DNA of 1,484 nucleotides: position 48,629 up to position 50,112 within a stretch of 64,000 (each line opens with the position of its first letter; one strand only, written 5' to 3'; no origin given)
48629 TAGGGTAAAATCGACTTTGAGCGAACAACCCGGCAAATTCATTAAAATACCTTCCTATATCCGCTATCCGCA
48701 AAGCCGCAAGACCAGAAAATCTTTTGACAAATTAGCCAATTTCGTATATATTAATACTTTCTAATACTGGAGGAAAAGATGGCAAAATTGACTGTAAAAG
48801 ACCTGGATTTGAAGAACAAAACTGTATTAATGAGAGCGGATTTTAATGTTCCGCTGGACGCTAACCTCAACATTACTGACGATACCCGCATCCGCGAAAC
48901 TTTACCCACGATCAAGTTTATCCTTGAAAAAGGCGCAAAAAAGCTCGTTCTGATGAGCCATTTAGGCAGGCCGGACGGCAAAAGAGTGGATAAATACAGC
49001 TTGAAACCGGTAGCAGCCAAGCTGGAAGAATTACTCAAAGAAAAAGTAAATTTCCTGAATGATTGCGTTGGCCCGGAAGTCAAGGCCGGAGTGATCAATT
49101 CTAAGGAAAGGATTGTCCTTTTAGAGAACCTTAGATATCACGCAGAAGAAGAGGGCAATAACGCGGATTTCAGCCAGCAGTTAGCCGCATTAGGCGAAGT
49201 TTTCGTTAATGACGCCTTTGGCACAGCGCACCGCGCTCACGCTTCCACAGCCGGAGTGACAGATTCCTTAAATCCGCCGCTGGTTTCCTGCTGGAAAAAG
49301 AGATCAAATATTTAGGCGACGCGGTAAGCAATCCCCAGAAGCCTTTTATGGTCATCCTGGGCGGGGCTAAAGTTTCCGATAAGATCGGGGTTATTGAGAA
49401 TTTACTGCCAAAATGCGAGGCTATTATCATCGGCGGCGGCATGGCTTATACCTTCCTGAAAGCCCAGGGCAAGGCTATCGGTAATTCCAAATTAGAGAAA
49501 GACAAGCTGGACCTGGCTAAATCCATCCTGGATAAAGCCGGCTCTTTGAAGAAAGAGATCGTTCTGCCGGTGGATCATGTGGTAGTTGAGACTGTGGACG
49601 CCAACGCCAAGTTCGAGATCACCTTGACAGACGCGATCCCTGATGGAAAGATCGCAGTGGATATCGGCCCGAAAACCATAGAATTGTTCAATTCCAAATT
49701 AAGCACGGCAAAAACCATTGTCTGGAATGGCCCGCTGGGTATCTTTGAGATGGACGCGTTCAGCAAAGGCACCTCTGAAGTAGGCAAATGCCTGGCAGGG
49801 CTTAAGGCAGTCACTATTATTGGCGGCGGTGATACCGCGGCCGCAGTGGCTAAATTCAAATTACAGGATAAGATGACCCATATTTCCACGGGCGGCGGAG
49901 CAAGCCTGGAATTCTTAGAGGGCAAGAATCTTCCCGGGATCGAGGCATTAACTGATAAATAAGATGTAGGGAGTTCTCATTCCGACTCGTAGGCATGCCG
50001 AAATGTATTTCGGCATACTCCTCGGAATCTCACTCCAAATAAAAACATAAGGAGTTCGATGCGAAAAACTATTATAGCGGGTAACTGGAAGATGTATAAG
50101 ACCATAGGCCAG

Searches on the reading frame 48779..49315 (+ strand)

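Call 65: search_protein_families(library=pfam, proteins=[window:48779-49315:+], max_evalue=0.00001)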
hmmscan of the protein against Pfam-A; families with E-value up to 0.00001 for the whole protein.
window:48779-49315:+ (178 aa): 1 family
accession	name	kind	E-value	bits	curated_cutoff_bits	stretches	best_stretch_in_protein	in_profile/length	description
PF00162.24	PGK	-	5.9e-64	216.9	27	1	6-164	1-158/379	Phosphoglycerate kinase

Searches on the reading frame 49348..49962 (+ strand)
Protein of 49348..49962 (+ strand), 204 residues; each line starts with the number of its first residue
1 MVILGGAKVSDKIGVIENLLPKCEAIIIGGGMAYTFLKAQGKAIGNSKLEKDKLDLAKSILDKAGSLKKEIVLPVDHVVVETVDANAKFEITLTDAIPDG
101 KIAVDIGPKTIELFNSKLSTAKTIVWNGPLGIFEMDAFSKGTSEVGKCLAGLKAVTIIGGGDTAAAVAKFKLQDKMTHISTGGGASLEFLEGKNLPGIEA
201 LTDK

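Call 65: search_protein_families(library=pfam, proteins=[window:49348-49962:+], max_evalue=0.00001)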
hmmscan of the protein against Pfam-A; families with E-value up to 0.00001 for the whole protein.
window:49348-49962:+ (204 aa): 1 family
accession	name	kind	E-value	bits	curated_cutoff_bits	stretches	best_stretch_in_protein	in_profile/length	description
PF00162.24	PGK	-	2.8e-75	254.1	27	1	1-193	185-379/379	Phosphoglycerate kinase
